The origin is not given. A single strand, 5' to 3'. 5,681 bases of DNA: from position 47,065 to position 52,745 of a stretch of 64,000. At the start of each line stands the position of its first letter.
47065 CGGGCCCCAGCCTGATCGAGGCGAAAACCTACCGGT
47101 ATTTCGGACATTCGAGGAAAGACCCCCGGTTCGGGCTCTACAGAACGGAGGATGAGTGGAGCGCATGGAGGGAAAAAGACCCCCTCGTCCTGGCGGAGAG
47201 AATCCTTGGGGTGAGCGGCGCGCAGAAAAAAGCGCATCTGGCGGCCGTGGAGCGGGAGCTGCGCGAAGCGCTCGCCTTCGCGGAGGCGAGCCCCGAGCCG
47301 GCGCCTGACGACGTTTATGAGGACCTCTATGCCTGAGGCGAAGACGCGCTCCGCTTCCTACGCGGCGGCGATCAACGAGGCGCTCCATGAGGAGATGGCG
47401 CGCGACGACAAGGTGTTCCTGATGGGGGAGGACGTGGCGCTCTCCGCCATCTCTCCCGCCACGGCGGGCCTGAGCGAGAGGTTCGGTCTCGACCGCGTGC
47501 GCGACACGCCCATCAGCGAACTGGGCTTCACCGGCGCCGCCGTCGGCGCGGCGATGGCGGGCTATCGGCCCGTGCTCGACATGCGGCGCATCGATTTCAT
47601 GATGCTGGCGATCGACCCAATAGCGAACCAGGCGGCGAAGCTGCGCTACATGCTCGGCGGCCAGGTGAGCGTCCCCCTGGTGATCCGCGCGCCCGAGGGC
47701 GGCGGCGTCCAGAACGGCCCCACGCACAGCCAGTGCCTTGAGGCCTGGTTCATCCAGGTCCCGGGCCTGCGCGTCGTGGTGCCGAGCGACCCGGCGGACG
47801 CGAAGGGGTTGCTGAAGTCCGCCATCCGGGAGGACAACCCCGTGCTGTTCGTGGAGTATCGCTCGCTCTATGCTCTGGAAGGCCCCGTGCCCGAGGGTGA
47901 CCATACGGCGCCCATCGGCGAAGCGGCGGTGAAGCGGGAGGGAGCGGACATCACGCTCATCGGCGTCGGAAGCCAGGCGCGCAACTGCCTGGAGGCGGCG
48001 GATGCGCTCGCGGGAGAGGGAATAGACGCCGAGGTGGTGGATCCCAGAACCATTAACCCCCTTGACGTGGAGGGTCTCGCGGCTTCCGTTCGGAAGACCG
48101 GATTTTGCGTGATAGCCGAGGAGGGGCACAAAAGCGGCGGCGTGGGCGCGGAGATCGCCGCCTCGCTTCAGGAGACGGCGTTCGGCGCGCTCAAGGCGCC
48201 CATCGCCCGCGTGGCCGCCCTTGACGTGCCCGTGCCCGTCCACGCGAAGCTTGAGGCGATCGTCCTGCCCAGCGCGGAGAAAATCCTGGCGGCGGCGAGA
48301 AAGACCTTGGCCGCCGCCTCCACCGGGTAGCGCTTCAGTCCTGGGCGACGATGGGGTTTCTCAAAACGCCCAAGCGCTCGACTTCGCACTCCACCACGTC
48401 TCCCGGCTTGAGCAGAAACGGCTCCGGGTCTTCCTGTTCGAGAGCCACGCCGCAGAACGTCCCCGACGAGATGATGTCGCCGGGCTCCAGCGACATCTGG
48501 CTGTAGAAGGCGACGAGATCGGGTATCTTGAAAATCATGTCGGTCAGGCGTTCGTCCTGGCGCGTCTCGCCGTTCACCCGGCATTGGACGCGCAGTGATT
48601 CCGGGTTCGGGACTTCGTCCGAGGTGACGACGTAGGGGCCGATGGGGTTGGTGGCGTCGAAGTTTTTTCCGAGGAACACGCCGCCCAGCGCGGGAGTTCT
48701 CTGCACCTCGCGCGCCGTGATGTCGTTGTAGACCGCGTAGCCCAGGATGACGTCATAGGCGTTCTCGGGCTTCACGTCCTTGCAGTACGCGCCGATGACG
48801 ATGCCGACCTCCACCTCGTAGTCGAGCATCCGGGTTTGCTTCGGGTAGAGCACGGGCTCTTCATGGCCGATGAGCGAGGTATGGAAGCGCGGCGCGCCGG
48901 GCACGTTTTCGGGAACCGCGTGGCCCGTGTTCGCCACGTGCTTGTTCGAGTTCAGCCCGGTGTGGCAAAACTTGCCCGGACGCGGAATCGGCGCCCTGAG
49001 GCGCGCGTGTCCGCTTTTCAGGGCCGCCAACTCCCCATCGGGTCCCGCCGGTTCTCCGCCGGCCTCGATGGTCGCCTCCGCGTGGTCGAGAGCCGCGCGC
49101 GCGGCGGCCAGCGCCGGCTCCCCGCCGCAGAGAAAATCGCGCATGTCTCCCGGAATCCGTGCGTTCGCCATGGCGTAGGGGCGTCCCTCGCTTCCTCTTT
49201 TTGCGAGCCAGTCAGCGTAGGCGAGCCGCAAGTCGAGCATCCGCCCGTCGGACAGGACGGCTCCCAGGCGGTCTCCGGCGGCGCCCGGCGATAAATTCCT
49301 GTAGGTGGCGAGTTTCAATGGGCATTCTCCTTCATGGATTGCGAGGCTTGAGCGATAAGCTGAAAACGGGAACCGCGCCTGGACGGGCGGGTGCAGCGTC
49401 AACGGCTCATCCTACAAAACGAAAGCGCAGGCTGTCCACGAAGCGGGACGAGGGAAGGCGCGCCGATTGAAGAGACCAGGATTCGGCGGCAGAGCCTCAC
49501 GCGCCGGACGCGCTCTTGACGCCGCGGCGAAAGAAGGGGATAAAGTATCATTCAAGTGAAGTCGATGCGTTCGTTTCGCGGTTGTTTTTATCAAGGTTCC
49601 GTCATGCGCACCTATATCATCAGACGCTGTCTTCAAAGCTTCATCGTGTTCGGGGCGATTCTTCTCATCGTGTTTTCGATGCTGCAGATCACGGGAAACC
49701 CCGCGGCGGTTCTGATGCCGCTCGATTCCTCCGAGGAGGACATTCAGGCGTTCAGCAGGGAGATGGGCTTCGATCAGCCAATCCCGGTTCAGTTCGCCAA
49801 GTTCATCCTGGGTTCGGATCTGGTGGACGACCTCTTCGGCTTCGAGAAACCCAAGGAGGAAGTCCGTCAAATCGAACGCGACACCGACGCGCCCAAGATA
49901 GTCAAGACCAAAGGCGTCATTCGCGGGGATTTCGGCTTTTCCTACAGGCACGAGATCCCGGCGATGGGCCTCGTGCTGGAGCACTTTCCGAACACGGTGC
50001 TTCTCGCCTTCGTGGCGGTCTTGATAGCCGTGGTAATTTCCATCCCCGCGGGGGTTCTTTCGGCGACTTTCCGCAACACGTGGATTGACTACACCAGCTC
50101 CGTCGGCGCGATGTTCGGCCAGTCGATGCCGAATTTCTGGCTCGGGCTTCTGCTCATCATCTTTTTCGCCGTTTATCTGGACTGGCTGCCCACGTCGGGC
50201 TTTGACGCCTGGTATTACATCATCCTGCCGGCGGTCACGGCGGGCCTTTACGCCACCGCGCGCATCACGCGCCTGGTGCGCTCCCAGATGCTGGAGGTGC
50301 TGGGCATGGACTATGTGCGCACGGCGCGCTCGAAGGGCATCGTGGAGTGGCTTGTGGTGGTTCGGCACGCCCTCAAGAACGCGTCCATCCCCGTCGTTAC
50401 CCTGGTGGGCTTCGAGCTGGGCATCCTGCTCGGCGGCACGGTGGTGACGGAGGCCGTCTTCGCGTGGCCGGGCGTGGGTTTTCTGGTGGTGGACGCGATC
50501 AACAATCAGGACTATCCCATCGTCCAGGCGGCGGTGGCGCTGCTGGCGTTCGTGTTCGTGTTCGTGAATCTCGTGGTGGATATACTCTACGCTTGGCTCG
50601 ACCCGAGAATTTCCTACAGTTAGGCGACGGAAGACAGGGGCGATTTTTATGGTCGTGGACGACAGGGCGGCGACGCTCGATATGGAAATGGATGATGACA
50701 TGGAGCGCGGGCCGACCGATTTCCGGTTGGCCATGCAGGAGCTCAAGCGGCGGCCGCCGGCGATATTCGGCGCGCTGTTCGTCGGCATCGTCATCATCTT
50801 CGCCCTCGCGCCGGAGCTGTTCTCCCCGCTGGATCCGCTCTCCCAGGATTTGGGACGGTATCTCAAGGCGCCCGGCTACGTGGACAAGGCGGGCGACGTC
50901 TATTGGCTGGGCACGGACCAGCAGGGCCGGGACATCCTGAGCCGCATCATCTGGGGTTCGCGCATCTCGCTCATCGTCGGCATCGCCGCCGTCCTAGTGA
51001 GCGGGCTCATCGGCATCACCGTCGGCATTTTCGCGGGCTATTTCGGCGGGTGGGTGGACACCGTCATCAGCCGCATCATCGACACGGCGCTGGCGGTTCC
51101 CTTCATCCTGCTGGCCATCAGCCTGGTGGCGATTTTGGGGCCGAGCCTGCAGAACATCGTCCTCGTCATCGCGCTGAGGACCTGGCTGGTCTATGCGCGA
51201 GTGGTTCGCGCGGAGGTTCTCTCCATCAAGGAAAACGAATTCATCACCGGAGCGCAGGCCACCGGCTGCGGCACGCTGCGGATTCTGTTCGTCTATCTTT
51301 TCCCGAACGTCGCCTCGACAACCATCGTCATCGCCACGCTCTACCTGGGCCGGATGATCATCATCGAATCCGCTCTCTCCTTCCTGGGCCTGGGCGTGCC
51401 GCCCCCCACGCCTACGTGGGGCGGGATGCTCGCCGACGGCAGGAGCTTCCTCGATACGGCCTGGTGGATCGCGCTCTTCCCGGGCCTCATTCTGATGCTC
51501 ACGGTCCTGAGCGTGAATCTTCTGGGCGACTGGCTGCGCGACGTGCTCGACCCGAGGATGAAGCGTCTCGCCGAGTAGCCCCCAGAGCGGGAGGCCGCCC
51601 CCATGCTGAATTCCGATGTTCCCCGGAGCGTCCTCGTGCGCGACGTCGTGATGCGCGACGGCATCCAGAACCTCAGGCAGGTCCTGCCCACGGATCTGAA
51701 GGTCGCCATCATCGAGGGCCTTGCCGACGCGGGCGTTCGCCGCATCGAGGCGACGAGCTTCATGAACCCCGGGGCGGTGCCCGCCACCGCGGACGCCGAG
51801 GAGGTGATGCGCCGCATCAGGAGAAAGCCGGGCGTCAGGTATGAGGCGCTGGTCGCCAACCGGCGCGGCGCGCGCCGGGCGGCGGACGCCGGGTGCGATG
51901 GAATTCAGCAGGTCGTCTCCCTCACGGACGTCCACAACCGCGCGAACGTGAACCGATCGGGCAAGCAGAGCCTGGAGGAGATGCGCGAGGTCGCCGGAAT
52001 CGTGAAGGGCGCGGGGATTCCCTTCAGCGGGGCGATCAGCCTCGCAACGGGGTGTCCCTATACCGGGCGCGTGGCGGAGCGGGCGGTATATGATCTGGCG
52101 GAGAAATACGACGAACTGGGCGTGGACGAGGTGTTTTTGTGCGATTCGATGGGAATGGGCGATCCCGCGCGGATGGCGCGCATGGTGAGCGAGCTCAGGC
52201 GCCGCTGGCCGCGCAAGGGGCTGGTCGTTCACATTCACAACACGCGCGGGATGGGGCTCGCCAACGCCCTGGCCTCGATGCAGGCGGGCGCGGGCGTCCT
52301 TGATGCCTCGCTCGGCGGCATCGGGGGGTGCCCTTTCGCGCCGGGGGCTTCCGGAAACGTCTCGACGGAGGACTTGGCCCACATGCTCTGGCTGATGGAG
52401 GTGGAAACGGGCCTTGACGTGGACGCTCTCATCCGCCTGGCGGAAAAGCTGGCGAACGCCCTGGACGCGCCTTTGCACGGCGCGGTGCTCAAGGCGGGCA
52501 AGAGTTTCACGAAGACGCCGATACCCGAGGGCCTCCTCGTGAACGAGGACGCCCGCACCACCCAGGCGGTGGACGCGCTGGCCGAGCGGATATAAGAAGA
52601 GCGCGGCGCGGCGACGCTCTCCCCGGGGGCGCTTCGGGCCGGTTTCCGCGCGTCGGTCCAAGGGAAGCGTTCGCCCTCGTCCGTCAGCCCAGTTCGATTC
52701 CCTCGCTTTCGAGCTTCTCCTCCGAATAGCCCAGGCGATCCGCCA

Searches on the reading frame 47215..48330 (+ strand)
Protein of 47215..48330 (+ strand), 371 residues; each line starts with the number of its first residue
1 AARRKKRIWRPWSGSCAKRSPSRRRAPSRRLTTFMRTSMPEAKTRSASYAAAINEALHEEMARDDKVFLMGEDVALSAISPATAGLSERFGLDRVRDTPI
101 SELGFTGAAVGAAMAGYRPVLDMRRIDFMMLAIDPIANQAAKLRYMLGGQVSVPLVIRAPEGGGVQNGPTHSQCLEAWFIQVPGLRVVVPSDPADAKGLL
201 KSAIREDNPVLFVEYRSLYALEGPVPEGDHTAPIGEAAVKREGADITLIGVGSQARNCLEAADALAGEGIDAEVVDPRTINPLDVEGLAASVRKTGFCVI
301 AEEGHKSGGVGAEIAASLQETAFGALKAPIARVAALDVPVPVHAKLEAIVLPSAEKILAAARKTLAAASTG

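Call 80: search_protein_families(library=pfam, proteins=[window:47215-48330:+], max_evalue=0.0001)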
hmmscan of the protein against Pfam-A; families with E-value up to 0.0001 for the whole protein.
window:47215-48330:+ (371 aa): 2 families
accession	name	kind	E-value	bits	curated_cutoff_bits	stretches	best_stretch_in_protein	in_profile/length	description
PF02780.25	Transketolase_C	-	1.9e-38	131.6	25.9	1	235-357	1-124/124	Transketolase, C-terminal domain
PF02779.29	Transket_pyr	-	9e-37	126.8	27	1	47-219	3-172/174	Transketolase, pyrimidine binding domain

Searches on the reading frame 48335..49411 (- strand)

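Call 80: search_protein_families(library=pfam, proteins=[window:48335-49411:-], max_evalue=0.0001)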
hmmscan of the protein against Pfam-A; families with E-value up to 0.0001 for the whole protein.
window:48335-49411:- (358 aa): 1 family
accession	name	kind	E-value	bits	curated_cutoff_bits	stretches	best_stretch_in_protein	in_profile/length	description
PF01557.24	FAA_hydrolase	-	8.8e-62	209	23.9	1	149-355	3-214/214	Fumarylacetoacetate (FAA) hydrolase C-terminal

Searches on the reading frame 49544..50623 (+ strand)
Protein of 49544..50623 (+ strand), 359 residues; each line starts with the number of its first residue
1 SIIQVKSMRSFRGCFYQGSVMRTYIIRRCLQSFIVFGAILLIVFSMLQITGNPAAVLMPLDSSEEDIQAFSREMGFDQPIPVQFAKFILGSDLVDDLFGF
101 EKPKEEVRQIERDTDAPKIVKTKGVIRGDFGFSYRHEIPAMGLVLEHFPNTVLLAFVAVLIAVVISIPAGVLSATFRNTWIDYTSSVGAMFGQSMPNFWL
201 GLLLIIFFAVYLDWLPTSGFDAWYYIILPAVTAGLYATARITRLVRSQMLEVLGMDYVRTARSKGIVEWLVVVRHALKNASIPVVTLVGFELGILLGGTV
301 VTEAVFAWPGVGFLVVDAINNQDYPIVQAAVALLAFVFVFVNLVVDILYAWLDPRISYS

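Call 80: search_protein_families(library=pfam, proteins=[window:49544-50623:+], max_evalue=0.0001)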
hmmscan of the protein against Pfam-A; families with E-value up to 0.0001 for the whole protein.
window:49544-50623:+ (359 aa): 2 families
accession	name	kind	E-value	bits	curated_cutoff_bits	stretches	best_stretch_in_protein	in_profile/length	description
PF00528.27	BPD_transp_1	-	1.3e-42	146.1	26.4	1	167-357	2-183/184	Binding-protein-dependent transport system inner membrane component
PF19300.4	BPD_transp_1_N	-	2.7e-08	34.4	23.8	1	21-90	1-71/114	Binding-prot-dependent transport system membrane comp, N-term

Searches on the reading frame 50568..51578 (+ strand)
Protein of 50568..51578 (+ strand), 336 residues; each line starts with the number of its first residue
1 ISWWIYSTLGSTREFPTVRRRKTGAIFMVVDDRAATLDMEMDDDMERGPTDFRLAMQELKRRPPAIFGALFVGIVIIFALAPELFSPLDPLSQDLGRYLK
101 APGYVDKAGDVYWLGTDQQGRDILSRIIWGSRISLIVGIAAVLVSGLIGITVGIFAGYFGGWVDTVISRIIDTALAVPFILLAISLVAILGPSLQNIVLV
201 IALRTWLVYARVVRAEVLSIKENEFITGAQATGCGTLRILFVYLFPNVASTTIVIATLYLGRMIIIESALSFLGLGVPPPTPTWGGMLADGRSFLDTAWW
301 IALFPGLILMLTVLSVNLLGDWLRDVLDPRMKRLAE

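Call 80: search_protein_families(library=pfam, proteins=[window:50568-51578:+], max_evalue=0.0001)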
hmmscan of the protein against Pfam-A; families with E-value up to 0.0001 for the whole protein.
window:50568-51578:+ (336 aa): 2 families
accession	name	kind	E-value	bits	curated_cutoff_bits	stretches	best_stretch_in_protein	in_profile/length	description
PF00528.27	BPD_transp_1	-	2.2e-30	106.2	26.4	1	149-333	1-184/184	Binding-protein-dependent transport system inner membrane component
PF12911.12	OppC_N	-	6.1e-06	26.5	23.9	1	52-102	3-53/53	N-terminal TM domain of oligopeptide transport permease C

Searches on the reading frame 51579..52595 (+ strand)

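Call 80: search_protein_families(library=pfam, proteins=[window:51579-52595:+], max_evalue=0.0001)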
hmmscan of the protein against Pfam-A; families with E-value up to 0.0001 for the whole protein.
window:51579-52595:+ (338 aa): 1 family
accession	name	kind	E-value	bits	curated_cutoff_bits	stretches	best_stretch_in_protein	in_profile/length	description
PF00682.25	HMGL-like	-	1.6e-43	149.4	29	1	21-289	5-258/260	HMGL-like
